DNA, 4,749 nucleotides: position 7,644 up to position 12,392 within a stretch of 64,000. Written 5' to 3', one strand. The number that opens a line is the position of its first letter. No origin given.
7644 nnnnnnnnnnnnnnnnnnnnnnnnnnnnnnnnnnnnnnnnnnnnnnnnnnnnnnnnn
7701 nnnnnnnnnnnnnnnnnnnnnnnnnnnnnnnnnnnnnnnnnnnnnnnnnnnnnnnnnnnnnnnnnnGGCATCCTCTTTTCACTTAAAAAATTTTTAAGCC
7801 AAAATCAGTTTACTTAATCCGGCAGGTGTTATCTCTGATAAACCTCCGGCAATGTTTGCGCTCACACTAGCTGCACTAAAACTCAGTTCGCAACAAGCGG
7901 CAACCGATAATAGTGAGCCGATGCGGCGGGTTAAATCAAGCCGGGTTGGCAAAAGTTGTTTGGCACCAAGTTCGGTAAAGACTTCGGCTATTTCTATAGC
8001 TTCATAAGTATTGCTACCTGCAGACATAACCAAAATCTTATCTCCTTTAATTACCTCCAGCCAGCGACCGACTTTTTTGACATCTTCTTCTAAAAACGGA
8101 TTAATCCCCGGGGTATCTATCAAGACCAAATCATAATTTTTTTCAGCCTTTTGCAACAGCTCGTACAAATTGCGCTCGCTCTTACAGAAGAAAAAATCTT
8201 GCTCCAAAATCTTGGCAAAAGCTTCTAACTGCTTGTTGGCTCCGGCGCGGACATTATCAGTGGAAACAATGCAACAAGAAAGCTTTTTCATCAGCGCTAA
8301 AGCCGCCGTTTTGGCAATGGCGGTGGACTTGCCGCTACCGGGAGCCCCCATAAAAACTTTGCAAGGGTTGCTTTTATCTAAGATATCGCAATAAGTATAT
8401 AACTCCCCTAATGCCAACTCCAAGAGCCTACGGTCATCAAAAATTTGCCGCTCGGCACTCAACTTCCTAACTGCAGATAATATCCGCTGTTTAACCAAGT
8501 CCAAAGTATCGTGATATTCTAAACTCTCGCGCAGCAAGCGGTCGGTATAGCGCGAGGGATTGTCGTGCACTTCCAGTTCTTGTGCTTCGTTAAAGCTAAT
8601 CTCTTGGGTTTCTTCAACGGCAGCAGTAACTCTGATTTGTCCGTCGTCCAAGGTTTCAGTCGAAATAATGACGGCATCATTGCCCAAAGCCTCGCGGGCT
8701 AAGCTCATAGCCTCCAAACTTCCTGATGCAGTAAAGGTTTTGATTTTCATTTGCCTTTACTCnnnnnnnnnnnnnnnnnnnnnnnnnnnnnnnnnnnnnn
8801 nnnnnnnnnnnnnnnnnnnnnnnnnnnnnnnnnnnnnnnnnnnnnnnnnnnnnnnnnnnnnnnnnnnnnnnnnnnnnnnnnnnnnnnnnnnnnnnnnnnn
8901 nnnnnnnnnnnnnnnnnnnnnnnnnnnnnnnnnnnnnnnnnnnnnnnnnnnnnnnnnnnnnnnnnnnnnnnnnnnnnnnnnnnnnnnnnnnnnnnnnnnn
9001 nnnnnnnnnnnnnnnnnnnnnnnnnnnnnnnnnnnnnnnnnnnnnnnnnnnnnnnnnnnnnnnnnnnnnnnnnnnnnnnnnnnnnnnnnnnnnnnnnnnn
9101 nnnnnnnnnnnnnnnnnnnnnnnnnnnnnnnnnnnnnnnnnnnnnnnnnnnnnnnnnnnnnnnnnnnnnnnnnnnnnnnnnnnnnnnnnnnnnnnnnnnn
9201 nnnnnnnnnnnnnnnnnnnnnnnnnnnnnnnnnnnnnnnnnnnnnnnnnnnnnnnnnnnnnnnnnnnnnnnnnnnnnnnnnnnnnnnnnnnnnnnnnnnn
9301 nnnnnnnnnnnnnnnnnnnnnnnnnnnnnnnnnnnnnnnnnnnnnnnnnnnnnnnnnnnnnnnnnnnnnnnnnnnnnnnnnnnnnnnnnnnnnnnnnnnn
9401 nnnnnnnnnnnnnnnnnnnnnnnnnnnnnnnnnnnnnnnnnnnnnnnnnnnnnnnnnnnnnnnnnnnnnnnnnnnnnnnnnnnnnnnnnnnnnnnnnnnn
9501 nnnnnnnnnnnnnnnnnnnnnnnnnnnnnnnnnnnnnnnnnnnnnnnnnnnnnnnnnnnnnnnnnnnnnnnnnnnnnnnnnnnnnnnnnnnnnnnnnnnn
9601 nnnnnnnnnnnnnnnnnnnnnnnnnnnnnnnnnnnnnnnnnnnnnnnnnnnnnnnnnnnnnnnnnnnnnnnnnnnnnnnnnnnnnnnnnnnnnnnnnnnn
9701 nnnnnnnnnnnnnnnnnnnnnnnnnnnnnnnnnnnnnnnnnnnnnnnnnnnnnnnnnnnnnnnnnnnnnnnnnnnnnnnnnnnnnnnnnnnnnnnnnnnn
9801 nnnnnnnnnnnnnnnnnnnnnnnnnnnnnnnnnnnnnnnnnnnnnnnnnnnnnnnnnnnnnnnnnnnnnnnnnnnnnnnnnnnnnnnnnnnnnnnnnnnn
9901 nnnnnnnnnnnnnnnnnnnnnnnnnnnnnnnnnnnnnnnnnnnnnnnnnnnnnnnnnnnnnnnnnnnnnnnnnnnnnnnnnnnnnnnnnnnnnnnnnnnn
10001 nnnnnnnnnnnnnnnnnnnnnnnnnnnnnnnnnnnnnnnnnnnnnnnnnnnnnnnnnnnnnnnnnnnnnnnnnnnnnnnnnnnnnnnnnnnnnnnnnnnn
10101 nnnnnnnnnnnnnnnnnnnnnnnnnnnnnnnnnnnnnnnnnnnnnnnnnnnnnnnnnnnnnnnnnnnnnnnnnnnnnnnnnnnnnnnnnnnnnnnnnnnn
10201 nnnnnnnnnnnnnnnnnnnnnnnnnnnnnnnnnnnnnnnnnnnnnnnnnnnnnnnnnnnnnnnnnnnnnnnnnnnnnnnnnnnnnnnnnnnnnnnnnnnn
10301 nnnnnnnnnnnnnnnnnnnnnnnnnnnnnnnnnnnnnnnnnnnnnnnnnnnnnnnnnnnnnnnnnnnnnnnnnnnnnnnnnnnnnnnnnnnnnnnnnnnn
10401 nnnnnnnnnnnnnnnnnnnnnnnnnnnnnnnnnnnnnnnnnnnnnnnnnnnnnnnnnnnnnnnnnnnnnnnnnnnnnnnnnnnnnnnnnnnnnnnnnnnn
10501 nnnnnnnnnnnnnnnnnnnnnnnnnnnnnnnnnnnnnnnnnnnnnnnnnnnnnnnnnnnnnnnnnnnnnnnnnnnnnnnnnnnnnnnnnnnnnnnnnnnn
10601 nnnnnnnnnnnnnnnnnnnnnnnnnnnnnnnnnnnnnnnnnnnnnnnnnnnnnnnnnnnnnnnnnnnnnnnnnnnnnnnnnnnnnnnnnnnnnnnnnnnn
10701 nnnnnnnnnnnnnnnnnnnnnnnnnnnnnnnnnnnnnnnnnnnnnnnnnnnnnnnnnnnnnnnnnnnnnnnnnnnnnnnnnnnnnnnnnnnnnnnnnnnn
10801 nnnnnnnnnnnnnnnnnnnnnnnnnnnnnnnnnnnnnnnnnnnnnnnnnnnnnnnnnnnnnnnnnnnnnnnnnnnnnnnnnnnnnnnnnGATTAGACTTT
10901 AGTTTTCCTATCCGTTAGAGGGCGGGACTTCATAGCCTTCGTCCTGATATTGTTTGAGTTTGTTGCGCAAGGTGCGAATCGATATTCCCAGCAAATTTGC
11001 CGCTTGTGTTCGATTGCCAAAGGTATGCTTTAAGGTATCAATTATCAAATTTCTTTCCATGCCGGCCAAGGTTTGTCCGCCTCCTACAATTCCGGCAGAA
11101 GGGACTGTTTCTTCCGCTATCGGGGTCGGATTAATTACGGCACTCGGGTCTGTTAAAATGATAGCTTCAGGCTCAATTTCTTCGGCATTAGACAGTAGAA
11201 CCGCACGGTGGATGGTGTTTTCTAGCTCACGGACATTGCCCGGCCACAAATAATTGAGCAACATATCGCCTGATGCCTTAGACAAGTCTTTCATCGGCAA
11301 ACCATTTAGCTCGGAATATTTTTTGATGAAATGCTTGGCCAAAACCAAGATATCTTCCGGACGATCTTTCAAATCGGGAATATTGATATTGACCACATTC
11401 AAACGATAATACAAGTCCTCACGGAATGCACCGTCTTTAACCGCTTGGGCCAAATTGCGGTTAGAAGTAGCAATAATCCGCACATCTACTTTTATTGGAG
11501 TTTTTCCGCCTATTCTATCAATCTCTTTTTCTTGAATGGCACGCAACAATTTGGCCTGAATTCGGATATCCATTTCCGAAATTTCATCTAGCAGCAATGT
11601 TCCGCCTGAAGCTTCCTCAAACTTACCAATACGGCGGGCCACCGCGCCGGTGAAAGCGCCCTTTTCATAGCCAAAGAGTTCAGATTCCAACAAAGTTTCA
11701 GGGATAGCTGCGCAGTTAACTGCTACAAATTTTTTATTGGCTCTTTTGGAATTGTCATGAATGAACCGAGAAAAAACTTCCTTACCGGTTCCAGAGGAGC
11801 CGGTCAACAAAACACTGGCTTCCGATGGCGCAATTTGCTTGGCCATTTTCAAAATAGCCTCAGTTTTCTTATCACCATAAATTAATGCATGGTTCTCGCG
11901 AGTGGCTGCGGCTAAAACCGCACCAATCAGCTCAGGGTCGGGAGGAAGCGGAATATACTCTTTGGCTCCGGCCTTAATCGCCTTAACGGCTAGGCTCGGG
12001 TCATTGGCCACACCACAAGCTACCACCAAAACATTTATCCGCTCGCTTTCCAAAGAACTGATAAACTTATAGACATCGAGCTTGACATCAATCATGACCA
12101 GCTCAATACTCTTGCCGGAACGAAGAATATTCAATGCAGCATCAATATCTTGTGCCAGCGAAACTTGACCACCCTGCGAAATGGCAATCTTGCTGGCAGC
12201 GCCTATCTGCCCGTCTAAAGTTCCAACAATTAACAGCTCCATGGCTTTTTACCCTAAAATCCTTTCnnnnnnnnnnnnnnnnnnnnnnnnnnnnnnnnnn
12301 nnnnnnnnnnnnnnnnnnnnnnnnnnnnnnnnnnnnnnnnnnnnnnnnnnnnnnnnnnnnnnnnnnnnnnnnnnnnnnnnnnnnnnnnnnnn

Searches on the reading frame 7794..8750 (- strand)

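Call 19: search_protein_families(library=pfam, proteins=[window:7794-8750:-], max_evalue=0.001)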
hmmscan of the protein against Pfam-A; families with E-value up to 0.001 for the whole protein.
window:7794-8750:- (318 aa): 3 families
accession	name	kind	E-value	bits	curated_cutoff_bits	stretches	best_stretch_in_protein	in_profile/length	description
PF00448.28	SRP54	-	1.9e-23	83.6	22.7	1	132-315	5-193/196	SRP54-type protein, GTPase domain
PF13671.12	AAA_33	-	0.00019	22.2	27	1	132-214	3-78/143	AAA domain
PF01926.29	MMR_HSR1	-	0.0008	19.9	21.9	0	133-257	4-99/113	50S ribosome-binding GTPase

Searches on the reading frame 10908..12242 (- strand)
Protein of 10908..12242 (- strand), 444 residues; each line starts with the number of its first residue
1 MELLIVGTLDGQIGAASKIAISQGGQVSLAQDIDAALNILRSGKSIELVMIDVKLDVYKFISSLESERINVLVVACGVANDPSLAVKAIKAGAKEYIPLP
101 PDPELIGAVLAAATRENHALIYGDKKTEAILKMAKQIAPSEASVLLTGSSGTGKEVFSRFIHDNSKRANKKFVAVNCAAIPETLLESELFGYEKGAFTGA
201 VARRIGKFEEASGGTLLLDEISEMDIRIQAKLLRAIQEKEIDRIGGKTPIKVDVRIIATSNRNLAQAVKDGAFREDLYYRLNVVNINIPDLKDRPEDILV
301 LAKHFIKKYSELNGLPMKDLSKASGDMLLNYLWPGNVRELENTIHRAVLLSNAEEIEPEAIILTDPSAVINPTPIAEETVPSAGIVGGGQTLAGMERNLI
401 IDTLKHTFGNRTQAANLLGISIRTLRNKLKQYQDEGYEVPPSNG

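Call 19: search_protein_families(library=pfam, proteins=[window:10908-12242:-], max_evalue=0.001)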
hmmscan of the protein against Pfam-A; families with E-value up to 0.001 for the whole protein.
window:10908-12242:- (444 aa): 7 families
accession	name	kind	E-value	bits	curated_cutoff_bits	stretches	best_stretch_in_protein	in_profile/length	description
PF00158.32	Sigma54_activat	-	6.3e-71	237.9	20.2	1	122-286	3-167/168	Sigma-54 interaction domain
PF14532.12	Sigma54_activ_2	-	1.2e-21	77.9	25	1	129-291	9-138/138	Sigma-54 interaction domain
PF25601.1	AAA_lid_14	-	5.4e-21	74.7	27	1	292-361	1-70/87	AAA+ ATPase lid domain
PF02954.25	HTH_8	-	4.4e-15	55.6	22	1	392-432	2-42/42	Bacterial regulatory protein, Fis family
PF07728.20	AAA_5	-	7.7e-08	32.9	22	1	144-263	2-124/139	AAA domain (dynein-related subfamily)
PF00072.30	Response_reg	-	2.1e-05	25.1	30.2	1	21-105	19-105/111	Response regulator receiver domain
PF13245.12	AAA_19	-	0.00052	20.6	25.1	0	140-240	10-118/134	AAA domain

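Call 78: search_protein_families(library=ncbifam, proteins=[window:10908-12242:-], max_evalue=0.00001)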
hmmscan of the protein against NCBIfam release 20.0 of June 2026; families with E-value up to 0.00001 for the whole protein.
window:10908-12242:- (444 aa): 27 families (the best 25 are shown)
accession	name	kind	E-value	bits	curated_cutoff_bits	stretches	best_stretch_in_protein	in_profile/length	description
NF050807.1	TransRegFlbDCaul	equivalog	9.9e-211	700.4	750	1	1-442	1-448/454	sigma-54-dependent transcriptional regulator FlbD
NF041552.1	TF_PrdR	equivalog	3.2e-108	362.6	795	1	121-433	269-577/577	sigma-54 dependent transcriptional regulator PrdR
NF008469.0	PRK11361.1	equivalog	6e-104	348.3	714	1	117-433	143-455/461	acetoacetate metabolism transcriptional regulator AtoC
TIGR01817.1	nifA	equivalog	1.4e-101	340.9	528.85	1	119-368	196-445/534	nif-specific transcriptional activator NifA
TIGR02915.1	PEP_resp_reg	equivalog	9.2e-101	337.8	502.6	1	116-433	137-443/445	PEP-CTERM-box response regulator transcription factor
TIGR01818.1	ntrC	equivalog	1.7e-99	333.7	558.6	1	23-360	21-376/463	nitrogen regulation protein NR(I)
NF049963.1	RespRegFlgRCampy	domain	6.2e-94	315.3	750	1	114-363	130-379/429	fla regulon two-component system response regulator FlgR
NF007689.0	PRK10365.1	equivalog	8.4e-94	314.8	760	1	24-430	29-440/441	sigma-54-dependent response regulator transcription factor ZraR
NF003451.0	PRK05022.1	equivalog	1.4e-93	314.4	476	1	113-425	185-501/512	nitric oxide reductase transcriptional regulator NorR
NF038308.1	RNA_repair_RtcR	equivalog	9.2e-90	302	650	1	124-434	186-518/530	RNA repair transcriptional activator RtcR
NF041906.1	V4R_TF_MobR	exception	5.7e-86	289.1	999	1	130-432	244-544/544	phenol degradation transcriptional regulator MobR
TIGR02329.1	propionate_PrpR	equivalog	1.4e-85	288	499.2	1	114-430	207-525/526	propionate catabolism operon regulatory protein PrpR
NF011953.0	PRK15424.1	equivalog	5.4e-79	266.2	703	1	115-432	215-534/538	propionate catabolism operon regulatory protein PrpR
TIGR02974.1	phageshock_pspF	equivalog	6.6e-79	265.5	443.55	1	128-364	9-246/336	phage shock protein operon transcriptional activator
NF041946.1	LuxO_transreg_Vib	equivalog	8.6e-79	265.5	800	1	28-434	24-462/463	quorum-sensing sigma-54 dependent transcriptional regulator LuxO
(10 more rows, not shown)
